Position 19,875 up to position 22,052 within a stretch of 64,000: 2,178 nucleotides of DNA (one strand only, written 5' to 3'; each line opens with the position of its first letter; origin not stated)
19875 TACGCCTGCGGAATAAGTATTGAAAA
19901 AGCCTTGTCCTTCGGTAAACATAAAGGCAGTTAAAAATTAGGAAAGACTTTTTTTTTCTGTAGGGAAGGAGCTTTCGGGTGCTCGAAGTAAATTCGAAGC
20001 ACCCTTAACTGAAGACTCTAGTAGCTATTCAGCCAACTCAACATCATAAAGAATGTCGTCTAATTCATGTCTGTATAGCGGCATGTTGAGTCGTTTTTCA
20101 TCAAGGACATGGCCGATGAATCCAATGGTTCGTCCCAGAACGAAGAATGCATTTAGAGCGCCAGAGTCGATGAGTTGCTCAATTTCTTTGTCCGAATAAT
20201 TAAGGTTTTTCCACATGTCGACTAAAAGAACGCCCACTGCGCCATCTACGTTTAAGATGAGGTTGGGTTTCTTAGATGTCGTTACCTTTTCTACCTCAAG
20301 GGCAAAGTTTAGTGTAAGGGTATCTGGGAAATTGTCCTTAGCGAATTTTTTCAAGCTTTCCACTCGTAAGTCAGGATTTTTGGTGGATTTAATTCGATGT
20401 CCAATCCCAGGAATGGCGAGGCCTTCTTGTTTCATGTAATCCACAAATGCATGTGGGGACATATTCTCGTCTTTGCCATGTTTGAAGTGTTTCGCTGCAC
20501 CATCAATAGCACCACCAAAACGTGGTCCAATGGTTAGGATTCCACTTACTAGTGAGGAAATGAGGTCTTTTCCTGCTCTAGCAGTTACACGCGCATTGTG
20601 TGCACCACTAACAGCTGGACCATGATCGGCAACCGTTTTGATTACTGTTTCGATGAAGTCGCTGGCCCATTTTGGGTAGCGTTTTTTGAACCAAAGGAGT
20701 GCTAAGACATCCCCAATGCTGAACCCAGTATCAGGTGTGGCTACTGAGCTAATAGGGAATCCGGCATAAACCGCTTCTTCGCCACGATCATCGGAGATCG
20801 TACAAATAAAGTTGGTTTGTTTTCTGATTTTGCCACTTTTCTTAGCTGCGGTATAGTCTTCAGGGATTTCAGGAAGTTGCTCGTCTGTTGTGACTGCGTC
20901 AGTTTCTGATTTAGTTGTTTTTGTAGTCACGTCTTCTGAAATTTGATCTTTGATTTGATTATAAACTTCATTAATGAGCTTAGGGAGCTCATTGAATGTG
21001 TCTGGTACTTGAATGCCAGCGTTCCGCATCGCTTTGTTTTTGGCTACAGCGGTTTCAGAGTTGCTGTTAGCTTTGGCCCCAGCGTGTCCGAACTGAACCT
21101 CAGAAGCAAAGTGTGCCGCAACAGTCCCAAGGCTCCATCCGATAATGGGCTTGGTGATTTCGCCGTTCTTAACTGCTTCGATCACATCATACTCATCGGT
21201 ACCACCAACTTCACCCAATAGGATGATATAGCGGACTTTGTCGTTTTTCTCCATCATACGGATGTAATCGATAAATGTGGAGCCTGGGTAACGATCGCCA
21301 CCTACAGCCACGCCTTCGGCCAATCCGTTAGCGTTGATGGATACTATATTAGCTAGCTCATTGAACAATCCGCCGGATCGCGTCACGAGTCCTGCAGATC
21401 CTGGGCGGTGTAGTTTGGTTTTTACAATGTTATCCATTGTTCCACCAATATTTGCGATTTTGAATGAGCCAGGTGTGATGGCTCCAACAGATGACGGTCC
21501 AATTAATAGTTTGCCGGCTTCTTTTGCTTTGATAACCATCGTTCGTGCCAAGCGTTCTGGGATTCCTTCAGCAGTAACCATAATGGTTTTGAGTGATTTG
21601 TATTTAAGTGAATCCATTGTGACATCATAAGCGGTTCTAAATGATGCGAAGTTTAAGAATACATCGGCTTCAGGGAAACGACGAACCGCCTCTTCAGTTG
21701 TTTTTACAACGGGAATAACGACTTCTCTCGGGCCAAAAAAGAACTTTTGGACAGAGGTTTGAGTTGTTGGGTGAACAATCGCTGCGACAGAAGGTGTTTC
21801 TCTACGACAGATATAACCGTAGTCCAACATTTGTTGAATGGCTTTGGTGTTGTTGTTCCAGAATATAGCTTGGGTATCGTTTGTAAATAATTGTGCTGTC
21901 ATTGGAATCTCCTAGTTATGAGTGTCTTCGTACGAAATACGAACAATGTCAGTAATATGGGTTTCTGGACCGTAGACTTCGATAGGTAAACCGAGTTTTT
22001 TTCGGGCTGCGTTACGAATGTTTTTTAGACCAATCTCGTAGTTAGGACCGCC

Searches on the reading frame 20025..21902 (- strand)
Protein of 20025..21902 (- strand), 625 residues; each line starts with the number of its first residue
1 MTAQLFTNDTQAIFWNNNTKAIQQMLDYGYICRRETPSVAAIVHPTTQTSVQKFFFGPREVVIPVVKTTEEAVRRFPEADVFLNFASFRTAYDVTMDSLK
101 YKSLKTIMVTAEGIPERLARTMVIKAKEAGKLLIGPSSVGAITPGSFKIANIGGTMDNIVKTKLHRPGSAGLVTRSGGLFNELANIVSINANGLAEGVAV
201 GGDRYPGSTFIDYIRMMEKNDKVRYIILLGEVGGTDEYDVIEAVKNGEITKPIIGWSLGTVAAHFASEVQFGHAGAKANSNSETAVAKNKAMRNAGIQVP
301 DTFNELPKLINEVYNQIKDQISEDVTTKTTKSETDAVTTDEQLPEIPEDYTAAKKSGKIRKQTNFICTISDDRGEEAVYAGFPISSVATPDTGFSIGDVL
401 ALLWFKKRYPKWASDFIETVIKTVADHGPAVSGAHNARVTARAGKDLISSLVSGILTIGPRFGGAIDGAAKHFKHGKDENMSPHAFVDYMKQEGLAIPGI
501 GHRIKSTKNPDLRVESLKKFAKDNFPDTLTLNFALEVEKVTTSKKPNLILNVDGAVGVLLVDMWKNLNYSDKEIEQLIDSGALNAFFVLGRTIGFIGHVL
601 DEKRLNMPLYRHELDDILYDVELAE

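Call 18: find_related_loci(query=window:20025-21902:-, collection=genome_contigs, flank=1000)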
Query window:20025-21902:- (625 aa) in genome_contigs; peptide patterns used: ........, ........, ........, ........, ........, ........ (x = any residue, [..] = any of these).
599 stretches matched a pattern (row limit reached: there are more); 548 encode a relative of the query (tblastn E <= 1e-3); the best 80 are kept; 80 distinct loci.
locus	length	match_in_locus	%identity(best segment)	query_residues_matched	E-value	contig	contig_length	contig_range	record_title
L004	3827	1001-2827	68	5-625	0e+0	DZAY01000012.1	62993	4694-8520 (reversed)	MAG TPA_asm: Helicobacter cetorum isolate SulCav_PC08_66_28_13 SulCav_PC08-66_150_length_62993_cov_7.941434, whole genom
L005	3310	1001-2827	68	5-625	0e+0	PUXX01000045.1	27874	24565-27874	MAG: Epsilonproteobacteria bacterium isolate EPR_DSHV_bin 54 contig-127_1278, whole genome shotgun sequence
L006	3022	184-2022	68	1-625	0e+0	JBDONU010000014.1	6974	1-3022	MAG: Nautiliaceae bacterium isolate FK190211_WC_175_metabat2_scaf2bin.007 NODE_1575_length_6974_cov_3.389222, whole geno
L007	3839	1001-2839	67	1-625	0e+0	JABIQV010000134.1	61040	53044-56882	MAG: bacterium isolate SI072_bin15 k141_2700144, whole genome shotgun sequence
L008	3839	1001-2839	67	1-625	0e+0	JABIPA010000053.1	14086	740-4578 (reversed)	MAG: bacterium isolate SI072_bin107 k141_2197455, whole genome shotgun sequence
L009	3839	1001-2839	68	1-625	0e+0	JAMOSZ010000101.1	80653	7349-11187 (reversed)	MAG: Nautiliaceae bacterium isolate 4571-419_maxbin2_scaf2bin.073 4571-419_scaffold_69_c1, whole genome shotgun sequence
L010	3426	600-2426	67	5-625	0e+0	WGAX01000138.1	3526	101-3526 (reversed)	MAG: Nitratiruptor sp. isolate S143_81_esom k151_392076, whole genome shotgun sequence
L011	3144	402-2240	68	1-625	0e+0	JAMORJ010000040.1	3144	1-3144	MAG: Nautiliaceae bacterium isolate 4561-380_metabat2_scaf2bin.005 4561-380_scaffold_1798_c2, whole genome shotgun seque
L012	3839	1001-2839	67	1-625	0e+0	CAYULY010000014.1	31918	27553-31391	MAG TPA_asm: uncultured Nautiliales bacterium isolate binchicken_co380_102 genome assembly, contig: NODE_545_length_3191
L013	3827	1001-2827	67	5-625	0e+0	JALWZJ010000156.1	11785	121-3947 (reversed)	MAG: Campylobacterales bacterium isolate T2_metabat1_scaf2bin.096 T2_NODE_6578_length_11785_cov_5.919197, whole genome s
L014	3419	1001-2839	68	1-625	0e+0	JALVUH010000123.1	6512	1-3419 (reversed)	MAG: Nautiliaceae bacterium isolate M1_metabat2_scaf2bin.072 M1_NODE_3451_length_6512_cov_592.542835, whole genome shotg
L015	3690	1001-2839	67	1-625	0e+0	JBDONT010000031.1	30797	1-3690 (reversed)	MAG: Nautiliaceae bacterium isolate FK190211_WC_175_metabat1_scaf2bin.004 NODE_110_length_30797_cov_13.101174, whole gen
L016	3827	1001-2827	66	5-625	0e+0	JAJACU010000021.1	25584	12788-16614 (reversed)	MAG: Chlamydiae bacterium isolate O_S4.2_6 S4CHLAM6_21, whole genome shotgun sequence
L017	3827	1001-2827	67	5-625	0e+0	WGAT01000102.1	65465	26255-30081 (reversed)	MAG: Epsilonproteobacteria bacterium isolate S143_73 k151_99401, whole genome shotgun sequence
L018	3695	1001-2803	66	3-625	0e+0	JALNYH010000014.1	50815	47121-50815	MAG: Arcobacteraceae bacterium isolate SO_2017_CLC bin 93 scaffold_557_c1_PH3_2017, whole genome shotgun sequence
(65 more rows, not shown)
